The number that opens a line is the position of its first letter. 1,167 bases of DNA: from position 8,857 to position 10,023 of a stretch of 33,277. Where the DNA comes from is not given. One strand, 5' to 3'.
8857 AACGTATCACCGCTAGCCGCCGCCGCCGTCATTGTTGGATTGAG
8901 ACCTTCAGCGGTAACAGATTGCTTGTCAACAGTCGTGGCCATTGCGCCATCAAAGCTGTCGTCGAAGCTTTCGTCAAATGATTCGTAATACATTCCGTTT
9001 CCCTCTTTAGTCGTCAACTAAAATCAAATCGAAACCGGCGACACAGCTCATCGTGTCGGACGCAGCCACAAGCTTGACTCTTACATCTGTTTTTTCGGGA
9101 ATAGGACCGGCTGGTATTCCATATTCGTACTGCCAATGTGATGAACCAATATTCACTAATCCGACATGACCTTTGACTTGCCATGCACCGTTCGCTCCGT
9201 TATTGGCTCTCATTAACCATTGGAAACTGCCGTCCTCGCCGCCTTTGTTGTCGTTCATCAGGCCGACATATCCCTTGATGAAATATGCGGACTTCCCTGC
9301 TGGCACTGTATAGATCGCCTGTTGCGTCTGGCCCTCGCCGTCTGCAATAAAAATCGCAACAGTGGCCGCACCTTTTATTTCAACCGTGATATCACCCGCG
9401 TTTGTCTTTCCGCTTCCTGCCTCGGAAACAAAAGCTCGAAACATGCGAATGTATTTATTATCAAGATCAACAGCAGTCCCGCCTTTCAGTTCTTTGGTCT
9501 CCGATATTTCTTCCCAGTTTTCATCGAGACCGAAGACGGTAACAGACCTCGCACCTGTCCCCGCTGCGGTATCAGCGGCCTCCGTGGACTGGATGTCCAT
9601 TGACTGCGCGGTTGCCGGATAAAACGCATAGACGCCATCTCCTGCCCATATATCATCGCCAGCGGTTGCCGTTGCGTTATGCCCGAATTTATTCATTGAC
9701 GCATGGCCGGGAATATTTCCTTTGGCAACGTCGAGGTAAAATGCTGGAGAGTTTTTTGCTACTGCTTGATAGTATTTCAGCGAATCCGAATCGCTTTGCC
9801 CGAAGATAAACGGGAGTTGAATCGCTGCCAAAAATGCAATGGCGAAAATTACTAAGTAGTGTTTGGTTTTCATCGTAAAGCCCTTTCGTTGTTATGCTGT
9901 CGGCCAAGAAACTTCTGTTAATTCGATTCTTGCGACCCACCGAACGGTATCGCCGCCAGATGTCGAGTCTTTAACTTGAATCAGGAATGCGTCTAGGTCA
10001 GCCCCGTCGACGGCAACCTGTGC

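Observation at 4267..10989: Fibre/esterase gene cluster inserted between head-completion and neck genes: candidate neck or head appendages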

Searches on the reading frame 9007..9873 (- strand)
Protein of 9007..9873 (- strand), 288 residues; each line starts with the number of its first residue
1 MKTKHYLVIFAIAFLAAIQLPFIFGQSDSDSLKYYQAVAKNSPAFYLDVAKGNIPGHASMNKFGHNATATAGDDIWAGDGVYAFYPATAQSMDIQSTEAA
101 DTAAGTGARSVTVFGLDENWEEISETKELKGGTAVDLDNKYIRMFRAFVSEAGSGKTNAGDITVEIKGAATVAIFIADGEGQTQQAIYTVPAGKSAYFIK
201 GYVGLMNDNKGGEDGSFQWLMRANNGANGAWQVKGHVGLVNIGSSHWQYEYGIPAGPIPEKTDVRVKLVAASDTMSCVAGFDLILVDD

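Call 4: search_protein_families(library=pfam, proteins=[window:9007-9873:-], max_evalue=0.01)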
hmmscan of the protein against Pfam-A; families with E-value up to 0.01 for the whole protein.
window:9007-9873:- (288 aa): 0 families

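Call 5: search_protein_families(library=phrogs, proteins=[window:9007-9873:-], max_evalue=0.01)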
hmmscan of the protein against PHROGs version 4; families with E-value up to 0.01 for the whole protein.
window:9007-9873:- (288 aa): 1 family
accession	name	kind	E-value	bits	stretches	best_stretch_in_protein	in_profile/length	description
phrog_8198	-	unknown function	7.4e-47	160.8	1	44-287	38-261/262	-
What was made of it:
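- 9007..9873 (-): 288-aa protein: hydrophobic N-terminal helix plus two beta jelly-roll domains; widely mobile, highly conserved family (phrog_8198). phrog_8198, E 7e-47 (call 5).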

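Call 8: search_dna_similar(query=window:9007-9873:-, collection=phages, mode=protein, max_rows=30)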
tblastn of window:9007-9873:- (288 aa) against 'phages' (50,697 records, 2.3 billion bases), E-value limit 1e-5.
Records with a match: 50; places in all: 50; records where one place covers at least 80% of the query: 47.
Best place of each record, by identity: <60% 50.
By first word of the organism name: Synechococcus 33; Cyanophage 9; Caudoviricetes 2; Prochlorococcus 2; Vibrio 2; Phage 1; Nitrosopumilaceae 1.
By host as written in the record: Synechococcus sp. MW02 9; Synechococcus sp. WH8102 8; Synechococcus 8; Synechococcus sp. WH 7803 5; - 5; Synechococcus sp. 5; Synechococcus sp. WH7803 2; Synechococcus sp. WH8101 2; and 4 more.
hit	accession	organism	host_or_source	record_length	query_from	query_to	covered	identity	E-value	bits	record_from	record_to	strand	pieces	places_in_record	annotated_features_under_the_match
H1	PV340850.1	Synechococcus phage Sf-CH1b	Synechococcus sp. WH8102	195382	28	288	91%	33.5%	8e-20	95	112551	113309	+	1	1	hypothetical protein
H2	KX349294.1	Cyanophage S-RIM44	Synechococcus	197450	28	288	91%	33.1%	5e-20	96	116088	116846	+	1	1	hypothetical protein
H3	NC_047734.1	Cyanophage S-RIM44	Synechococcus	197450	28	288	91%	33.1%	5e-20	96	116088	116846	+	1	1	hypothetical protein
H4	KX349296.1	Cyanophage S-RIM44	Synechococcus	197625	28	288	91%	33.1%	5e-20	96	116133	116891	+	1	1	hypothetical protein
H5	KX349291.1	Cyanophage S-RIM44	Synechococcus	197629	28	288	91%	33.1%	5e-20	96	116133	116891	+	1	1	hypothetical protein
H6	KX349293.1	Cyanophage S-RIM44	Synechococcus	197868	28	288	91%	33.1%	5e-20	96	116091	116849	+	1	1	hypothetical protein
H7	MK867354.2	Synechococcus phage S-SCSM1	Synechococcus sp. WH 7803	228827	44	288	85%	34.5%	1e-18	91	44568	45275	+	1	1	virion protein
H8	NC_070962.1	Synechococcus phage S-SCSM1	Synechococcus sp. WH 7803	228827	44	288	85%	34.5%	1e-18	91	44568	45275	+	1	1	virion protein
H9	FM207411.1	Synechococcus phage S-RSM4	-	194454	47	288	84%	34.7%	6e-26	112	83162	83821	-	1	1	hypothetical protein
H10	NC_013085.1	Synechococcus phage S-RSM4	-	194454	47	288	84%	34.7%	6e-26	112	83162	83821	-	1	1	hypothetical protein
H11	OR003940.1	Phage DSL-LC05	Gammaproteobacteria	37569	31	288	90%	32.4%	5e-18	90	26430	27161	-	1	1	hypothetical protein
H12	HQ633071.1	Synechococcus phage S-SKS1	Synechococcus sp. WH7803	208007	44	288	85%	33.7%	8e-22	100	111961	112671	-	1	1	hypothetical protein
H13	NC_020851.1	Synechococcus phage S-SKS1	Synechococcus sp. WH7803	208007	44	288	85%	33.7%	8e-22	100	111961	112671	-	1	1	hypothetical protein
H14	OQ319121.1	Synechococcus phage S-BM3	Synechococcus sp. WH 7803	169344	47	288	84%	33.6%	2e-19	94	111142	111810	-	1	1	hypothetical protein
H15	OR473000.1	Synechococcus phage S-CREM2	Synechococcus sp. CRE1902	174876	47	288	84%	33.2%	2e-20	97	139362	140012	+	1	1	hypothetical protein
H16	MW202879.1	Caudoviricetes sp.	Manatee Spring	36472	45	288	85%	32.8%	2e-20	97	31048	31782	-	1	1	hypothetical protein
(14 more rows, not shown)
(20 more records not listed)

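Call 12: get_annotated_region(hit=H11, flank=15000)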
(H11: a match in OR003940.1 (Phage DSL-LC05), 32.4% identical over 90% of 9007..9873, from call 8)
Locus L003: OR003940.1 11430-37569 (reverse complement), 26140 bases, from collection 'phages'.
description: Phage DSL-LC05, complete genome.
organism: Phage DSL-LC05 (NCBI taxid 3058959)
taxonomy: Viruses; Duplodnaviria; Heunggongvirae; Uroviricota; Caudoviricetes
host: Gammaproteobacteria; source: water sample of Dishui Lake; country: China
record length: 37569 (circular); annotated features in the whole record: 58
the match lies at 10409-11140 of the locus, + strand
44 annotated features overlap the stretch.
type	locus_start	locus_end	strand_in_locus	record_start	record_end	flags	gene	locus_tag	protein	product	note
CDS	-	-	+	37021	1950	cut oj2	-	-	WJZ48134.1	DNA primase/polymerase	DNA primase/polymerase, bifunctional, N-terminal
CDS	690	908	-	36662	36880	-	-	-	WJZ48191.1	hypothetical protein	-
CDS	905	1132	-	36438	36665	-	-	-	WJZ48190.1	hypothetical protein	-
CDS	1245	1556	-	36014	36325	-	-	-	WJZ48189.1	repressor protein C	-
CDS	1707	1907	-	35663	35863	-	-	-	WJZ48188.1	hypothetical protein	-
CDS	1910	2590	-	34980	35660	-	-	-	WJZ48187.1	hypothetical protein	-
CDS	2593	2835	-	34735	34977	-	-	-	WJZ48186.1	hypothetical protein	-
CDS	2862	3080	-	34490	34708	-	-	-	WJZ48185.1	hypothetical protein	-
CDS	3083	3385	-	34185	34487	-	-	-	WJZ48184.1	putative endonuclease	-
CDS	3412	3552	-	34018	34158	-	-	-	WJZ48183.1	hypothetical protein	-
CDS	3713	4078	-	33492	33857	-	-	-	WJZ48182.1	hypothetical protein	-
CDS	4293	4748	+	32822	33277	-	-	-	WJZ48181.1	terminase small subunit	-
CDS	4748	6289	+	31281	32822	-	-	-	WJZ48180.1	terminase large subunit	-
CDS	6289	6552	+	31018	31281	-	-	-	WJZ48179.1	hypothetical protein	-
CDS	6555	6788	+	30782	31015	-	-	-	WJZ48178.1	hypothetical protein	-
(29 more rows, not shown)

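Call 13: get_annotated_region(hit=H16, flank=15000)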
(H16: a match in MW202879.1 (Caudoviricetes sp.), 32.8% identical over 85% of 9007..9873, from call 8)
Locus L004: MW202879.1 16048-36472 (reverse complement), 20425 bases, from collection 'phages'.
description: Myoviridae sp. isolate ctjtQ328, complete genome.
organism: Caudoviricetes sp. (NCBI taxid 2832643)
taxonomy: Viruses; Duplodnaviria; Heunggongvirae; Uroviricota; Caudoviricetes
host: -; source: Manatee Spring; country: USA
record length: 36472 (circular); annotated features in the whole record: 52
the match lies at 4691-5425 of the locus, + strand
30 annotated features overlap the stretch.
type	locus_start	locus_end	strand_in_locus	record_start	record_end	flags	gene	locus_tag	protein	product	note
CDS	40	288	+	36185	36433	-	-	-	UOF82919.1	hypothetical protein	-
CDS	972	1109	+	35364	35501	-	-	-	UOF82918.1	hypothetical protein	-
CDS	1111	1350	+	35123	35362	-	-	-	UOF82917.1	hypothetical protein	-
CDS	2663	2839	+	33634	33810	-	-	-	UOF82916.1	hypothetical protein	-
CDS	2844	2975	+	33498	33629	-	-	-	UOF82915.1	hypothetical protein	-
CDS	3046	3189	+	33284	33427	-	-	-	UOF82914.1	hypothetical protein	-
CDS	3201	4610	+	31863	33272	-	-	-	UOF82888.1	terminase large subunit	-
CDS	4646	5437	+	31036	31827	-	-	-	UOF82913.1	hypothetical protein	-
CDS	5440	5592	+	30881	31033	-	-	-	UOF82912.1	hypothetical protein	-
CDS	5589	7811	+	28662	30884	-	-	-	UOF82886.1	head to tail connecting protein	-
CDS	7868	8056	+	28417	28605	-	-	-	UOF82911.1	hypothetical protein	-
CDS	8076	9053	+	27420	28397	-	-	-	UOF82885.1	scaffolding protein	-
CDS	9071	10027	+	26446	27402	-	-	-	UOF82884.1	major capsid protein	-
CDS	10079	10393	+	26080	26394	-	-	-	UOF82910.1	hypothetical protein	-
CDS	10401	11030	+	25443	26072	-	-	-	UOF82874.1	hypothetical protein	-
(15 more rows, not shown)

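Call 24: search_solved_structures(query=window:9007-9873:-, max_evalue=10)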
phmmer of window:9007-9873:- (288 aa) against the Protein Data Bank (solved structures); distinct sequences matched with E-value up to 10: 1.
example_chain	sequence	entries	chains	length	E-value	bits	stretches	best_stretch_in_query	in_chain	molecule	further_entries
7r81_G1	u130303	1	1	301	0.38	13.5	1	107-181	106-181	60S ribosomal protein L5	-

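Call 68: get_annotated_region(hit=H10, flank=6000)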
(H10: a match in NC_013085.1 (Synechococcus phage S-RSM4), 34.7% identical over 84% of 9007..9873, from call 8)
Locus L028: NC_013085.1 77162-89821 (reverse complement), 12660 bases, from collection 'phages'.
description: Synechococcus phage S-RSM4, complete genome.
organism: Synechococcus phage S-RSM4 (NCBI taxid 555387)
taxonomy: Viruses; Duplodnaviria; Heunggongvirae; Uroviricota; Caudoviricetes; Kyanoviridae; Gibbetvirus; Gibbetvirus rsm4
host: -; source: -; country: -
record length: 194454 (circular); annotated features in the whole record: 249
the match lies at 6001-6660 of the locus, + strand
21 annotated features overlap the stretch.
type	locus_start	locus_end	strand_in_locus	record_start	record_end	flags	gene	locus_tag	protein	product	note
CDS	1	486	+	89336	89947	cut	-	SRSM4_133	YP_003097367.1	hypothetical cyanophage protein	-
CDS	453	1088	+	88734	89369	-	-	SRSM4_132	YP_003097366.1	ferrochelatase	-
CDS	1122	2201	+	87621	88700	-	-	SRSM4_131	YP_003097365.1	hypothetical protein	-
CDS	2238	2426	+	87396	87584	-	-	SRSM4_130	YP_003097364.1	hypothetical cyanophage protein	-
CDS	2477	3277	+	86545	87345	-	g13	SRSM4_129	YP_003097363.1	head-tail adaptor Ad2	-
CDS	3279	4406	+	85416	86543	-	g14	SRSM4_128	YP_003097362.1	head closure Hc2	-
CDS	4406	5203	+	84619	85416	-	g15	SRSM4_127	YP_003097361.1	tail sheath stabilizer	-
CDS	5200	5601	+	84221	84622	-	g16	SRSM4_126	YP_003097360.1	terminase small subunit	-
CDS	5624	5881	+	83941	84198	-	-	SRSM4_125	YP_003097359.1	hypothetical protein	-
CDS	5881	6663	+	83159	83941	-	-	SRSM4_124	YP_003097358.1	hypothetical protein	-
CDS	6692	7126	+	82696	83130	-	-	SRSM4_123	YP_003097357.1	hypothetical cyanophage protein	-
CDS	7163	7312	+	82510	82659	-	-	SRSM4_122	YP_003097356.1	hypothetical cyanophage protein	-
CDS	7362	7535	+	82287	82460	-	-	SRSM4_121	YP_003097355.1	hypothetical protein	-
CDS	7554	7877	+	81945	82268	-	petE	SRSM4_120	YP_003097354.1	PetE plastocyanine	-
CDS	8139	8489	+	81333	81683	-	ptoX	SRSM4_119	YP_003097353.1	plastoquinol terminal oxidase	-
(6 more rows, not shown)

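Call 69: get_annotated_region(hit=H8, flank=5000)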
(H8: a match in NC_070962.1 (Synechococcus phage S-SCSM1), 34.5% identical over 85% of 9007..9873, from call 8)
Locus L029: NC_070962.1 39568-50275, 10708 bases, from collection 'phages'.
description: Synechococcus phage S-SCSM1, complete genome.
organism: Synechococcus phage S-SCSM1 (NCBI taxid 2588487)
taxonomy: Viruses; Duplodnaviria; Heunggongvirae; Uroviricota; Caudoviricetes; Kyanoviridae; Zhoulongquanvirus; Zhoulongquanvirus esscess
host: Synechococcus sp. WH 7803; source: -; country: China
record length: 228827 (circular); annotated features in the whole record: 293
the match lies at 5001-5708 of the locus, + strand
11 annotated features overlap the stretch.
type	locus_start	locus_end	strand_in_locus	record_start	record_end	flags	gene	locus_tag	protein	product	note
CDS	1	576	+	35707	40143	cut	-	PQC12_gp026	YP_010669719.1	baseplate wedge subunit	long tail fiber protein (virion protein)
CDS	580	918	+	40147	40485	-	-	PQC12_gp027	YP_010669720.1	virion protein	-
CDS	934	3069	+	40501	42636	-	-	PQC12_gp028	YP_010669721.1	long tail fiber protein distal subunit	tail fiber protein (virion protein)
CDS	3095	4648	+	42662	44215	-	-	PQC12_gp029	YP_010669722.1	virion protein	-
CDS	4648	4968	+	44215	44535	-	-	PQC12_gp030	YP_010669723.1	hypothetical protein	-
CDS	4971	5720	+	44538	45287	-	-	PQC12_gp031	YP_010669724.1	virion protein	-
CDS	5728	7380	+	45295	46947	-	-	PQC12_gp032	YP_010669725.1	terminase large subunit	terminase large subunit (terL)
CDS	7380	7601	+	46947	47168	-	-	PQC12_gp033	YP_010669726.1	endonuclease VII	-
CDS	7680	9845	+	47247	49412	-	-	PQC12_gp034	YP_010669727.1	tail sheath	tail sheath monomer (virion protein)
CDS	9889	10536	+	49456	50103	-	-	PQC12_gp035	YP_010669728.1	tail tube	tail tube protein (virion protein)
CDS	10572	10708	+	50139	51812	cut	-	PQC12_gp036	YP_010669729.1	portal protein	portal protein (virion protein)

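Call 70: find_homologous_proteins(query=window:9007-9873:-, max_evalue=0.00001)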
Query window:9007-9873:- (288 aa): 283 proteins with E <= 0.00001 among 1903 candidates; the best 120 are listed.
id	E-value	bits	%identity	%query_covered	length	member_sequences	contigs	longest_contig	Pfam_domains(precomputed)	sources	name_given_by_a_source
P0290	1.0e-188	644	100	100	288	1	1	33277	-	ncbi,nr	ncbi:MAG: hypothetical protein GY841_02760 [FCB group bacterium]|nr:hypothetical protein [FCB group 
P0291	1.1e-106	375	66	85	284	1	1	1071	-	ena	-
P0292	2.3e-99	351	62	88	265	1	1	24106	-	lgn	-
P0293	3.9e-96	340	63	85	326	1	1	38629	-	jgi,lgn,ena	-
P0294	4.1e-96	340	55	99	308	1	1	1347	-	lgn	-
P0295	6.7e-96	339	54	98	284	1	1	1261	-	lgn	-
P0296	4.7e-95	336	56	99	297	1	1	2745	-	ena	-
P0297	5.0e-95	336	61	85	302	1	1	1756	-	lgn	-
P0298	5.4e-95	336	53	100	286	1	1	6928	-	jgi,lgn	jgi:hypothetical protein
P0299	8.8e-95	336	55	98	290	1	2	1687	-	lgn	-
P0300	1.4e-94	335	61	85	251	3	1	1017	-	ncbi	-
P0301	1.4e-94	335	55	98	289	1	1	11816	-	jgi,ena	-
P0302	2.3e-94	334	60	87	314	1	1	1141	-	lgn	-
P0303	7.5e-94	332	59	89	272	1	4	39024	-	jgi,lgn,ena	-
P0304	3.4e-93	330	60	86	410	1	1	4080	-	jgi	-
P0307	3.0e-92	327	55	96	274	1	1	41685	-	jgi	-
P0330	5.3e-88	313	56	89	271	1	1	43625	-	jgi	-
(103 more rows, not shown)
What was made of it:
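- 9007..9873 (-): At least 283 homologues at 50-66% identity (call 70).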

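Call 71: find_encoding_contigs(protein=P0293, flank=10000, max_places=1)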
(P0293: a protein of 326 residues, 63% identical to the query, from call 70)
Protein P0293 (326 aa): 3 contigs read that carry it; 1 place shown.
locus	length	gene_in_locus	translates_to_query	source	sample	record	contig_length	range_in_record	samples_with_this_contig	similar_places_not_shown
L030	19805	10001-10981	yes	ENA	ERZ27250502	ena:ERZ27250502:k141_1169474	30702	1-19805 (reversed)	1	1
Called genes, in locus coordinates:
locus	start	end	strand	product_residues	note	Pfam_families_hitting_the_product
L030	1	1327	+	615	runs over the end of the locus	PF23899:SU10_portal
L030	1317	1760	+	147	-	-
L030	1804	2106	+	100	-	-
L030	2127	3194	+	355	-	-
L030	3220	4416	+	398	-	PF17236:SU10_MCP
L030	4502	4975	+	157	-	-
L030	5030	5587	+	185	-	-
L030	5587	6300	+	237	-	-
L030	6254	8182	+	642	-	-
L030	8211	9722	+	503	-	-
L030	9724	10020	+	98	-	-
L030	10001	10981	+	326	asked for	-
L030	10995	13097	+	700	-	-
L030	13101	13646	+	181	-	PF00685:Sulfotransfer_1, PF13469:Sulfotransfer_3 (faint)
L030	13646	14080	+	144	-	-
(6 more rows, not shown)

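Call 72: find_encoding_contigs(protein=P0307, flank=10000, max_places=1)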
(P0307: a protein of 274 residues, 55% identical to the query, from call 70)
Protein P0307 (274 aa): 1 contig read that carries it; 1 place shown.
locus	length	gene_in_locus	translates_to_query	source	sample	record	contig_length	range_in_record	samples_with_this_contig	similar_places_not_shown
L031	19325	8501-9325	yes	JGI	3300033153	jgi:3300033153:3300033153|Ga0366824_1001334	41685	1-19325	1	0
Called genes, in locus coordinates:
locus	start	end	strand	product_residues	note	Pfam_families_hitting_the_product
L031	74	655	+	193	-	-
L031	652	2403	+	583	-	PF03354:TerL_ATPase, PF20441:TerL_nuclease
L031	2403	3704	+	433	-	PF04860:Phage_portal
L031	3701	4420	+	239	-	PF00574:CLP_protease, PF01972:SDH_protease (weak), PF25145:NfeD1b_N (weak)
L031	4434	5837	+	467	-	-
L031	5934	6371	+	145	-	-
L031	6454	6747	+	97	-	-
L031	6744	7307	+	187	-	PF05135:Phage_connect_1 (faint)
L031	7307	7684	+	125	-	-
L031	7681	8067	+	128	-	-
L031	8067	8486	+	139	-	PF11367:Tail_completion_gp17 (weak)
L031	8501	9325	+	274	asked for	-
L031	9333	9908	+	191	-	-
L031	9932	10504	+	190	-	-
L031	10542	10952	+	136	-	-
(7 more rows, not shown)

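Call 73: find_encoding_contigs(protein=P0330, flank=10000, max_places=1)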
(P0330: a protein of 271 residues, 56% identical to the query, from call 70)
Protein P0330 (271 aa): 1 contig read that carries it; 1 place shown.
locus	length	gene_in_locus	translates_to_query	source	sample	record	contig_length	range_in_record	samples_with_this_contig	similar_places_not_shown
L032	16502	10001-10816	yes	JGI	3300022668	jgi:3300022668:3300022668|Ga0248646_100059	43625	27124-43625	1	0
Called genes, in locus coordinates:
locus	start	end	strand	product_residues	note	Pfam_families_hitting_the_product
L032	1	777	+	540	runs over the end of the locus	PF10758:DUF2586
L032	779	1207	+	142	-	-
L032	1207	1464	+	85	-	-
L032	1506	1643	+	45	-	-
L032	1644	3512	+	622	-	PF10145:PhageMin_Tail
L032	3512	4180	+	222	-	PF19512:DUF6046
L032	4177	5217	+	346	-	-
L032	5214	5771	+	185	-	-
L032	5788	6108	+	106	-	-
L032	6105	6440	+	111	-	-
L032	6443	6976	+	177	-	-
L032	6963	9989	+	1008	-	-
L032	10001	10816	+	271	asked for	-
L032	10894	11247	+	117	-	-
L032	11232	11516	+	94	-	-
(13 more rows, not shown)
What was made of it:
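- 9007..9873 (-): Genomic contexts: after the terminator in a siphophage, among tail genes in podo- and myophages, and next to the neck and terminase genes in T4-like cyanophages, where S-SCSM1 labels it 'virion protein' (calls 8, 12, 13, 68, 69, 71-73).
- That family also occurs in distal-tail gene clusters (calls 71, 73). The 288-aa family lies among tail-fibre genes in a SU10-like podophage and at the end of a myophage tail module (calls 71, 73).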

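Call 83: predict_structure(alignment_id=A4)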
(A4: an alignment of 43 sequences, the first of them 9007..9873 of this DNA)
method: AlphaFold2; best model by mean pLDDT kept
length: 288 residues; sequences in the alignment: 43
mean_pLDDT: 88.1   pTM: 0.79
mean pLDDT of the five models: 88.1, 86.5, 86.4, 85.3, 84.5
residues with pLDDT >= 90: 203; 70-90: 47; 50-70: 32; < 50: 6
segments of 3 or more residues with pLDDT < 50: 20-22, 24-26
pLDDT, mean of each block of 10 residues (from residue 1): 67 66 51 56 78 93 95 95 96 97 93 98 98 97 97 93 97 96 95 95 89 92 85 92 85 78 97 94 94
secondary structure, 60 per line:
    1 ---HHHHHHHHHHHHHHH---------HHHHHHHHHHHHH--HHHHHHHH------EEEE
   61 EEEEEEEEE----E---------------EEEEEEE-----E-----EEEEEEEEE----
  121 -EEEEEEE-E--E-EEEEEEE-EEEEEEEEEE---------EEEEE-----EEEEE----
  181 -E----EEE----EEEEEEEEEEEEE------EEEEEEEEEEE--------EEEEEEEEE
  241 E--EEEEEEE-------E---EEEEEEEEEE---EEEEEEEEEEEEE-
elements in order: H4-18 H28-40 H43-50 E57-69 E90-96 E108-116 E122-128 E135-141 E143-152 E162-166 E172-176 E187-189 E194-206 E213-223 E232-241 E244-250 E262-271 E275-287

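Call 86: fold_search(model_id=the predicted structure, library=pdb)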
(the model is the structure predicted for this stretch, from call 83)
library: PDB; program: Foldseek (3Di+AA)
matches with E <= 10: 1737; with E <= 0.001: 29
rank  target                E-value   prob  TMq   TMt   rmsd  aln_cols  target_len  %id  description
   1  7vrn_A                1.5e-05  0.89  0.21  0.16  20.6       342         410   11  Structure of infectious bursal disease virus Gt strain (released 2022-03-30)
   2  7vrn_C                2.1e-05  0.35  0.12  0.09  22.6       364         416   10  Structure of infectious bursal disease virus Gt strain (released 2022-03-30)
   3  3fbm                  2.7e-05  0.35  0.12  0.10  21.3       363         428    8  D431N Mutant VP2 Protein of Infectious Bursal Disease Virus; Derived T=1 Particles (released 2009-01-13)
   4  7vrn_L                3.9e-05  0.33  0.13  0.09  22.3       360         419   10  Structure of infectious bursal disease virus Gt strain (released 2022-03-30)
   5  2gsy_Q                5.5e-05  0.23  0.12  0.09  22.7       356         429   12  The 2.6A structure of Infectious Bursal Virus Derived T=1 Particles (released 2006-07-18)
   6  2gsy_P                7.7e-05  0.25  0.13  0.10  22.7       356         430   11  The 2.6A structure of Infectious Bursal Virus Derived T=1 Particles (released 2006-07-18)
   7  2df7_L                8.2e-05  0.28  0.13  0.10  21.9       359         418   10  Crystal structure of infectious bursal disease virus VP2 subviral particle (released 2006-06-27)
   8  2df7_F                8.7e-05  0.33  0.13  0.11  21.7       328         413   10  Crystal structure of infectious bursal disease virus VP2 subviral particle (released 2006-06-27)
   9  2df7_E                9.7e-05  0.28  0.13  0.10  21.4       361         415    9  Crystal structure of infectious bursal disease virus VP2 subviral particle (released 2006-06-27)
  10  2df7_O                1.0e-04  0.35  0.15  0.12  21.8       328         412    9  Crystal structure of infectious bursal disease virus VP2 subviral particle (released 2006-06-27)
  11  2df7_R                1.1e-04  0.25  0.13  0.10  21.3       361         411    9  Crystal structure of infectious bursal disease virus VP2 subviral particle (released 2006-06-27)
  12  2df7_G                1.3e-04  0.47  0.17  0.13  20.2       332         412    9  Crystal structure of infectious bursal disease virus VP2 subviral particle (released 2006-06-27)
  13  2gsy_E                1.3e-04  0.20  0.12  0.09  22.5       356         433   10  The 2.6A structure of Infectious Bursal Virus Derived T=1 Particles (released 2006-07-18)
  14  2df7_H                1.4e-04  0.38  0.16  0.12  21.5       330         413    8  Crystal structure of infectious bursal disease virus VP2 subviral particle (released 2006-06-27)
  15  8k35_A                1.5e-04  0.69  0.19  0.08  17.2       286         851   12  Structure of the bacteriophage lambda tail tip complex (released 2023-11-15)
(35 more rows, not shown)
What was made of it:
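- Tried and rejected: Foldseek hits had TM about 0.2 (birnavirus VP2, CBM22, parts of gpJ), which is too weak to use (call 86).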
